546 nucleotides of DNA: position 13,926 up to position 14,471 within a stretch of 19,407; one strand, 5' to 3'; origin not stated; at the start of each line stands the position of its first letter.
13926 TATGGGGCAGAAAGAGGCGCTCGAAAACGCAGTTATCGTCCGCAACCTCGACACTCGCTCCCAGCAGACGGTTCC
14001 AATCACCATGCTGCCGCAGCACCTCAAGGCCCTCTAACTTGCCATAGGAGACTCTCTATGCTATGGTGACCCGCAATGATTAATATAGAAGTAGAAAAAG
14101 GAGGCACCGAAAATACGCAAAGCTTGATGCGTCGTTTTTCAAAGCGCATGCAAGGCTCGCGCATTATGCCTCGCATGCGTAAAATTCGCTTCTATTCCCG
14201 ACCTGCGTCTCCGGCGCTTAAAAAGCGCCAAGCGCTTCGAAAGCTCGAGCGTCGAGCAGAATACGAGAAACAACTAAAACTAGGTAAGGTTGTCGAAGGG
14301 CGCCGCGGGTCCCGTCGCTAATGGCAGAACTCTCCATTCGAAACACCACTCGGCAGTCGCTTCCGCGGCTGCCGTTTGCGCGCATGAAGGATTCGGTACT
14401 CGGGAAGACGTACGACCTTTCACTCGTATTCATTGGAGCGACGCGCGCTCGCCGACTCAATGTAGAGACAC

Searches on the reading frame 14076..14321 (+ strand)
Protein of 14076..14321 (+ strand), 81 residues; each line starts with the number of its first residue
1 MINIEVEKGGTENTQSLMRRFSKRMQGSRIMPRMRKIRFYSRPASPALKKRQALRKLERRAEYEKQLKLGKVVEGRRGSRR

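Call 10: search_protein_families(library=pfam, proteins=[window:14076-14321:+])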
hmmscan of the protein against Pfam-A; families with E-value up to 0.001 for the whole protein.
window:14076-14321:+ (81 aa): 1 family
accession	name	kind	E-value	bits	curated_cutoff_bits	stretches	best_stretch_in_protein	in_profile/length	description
PF01165.25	Ribosomal_S21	-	0.00012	22.1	27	1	10-59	6-52/55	Ribosomal protein S21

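Call 46: search_protein_families(library=pfam, proteins=[window:14076-14321:+], max_evalue=1)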
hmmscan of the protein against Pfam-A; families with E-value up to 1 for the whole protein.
window:14076-14321:+ (81 aa): 1 family
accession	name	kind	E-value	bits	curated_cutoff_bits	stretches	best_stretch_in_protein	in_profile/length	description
PF01165.25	Ribosomal_S21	-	0.00012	22.1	27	1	10-59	6-52/55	Ribosomal protein S21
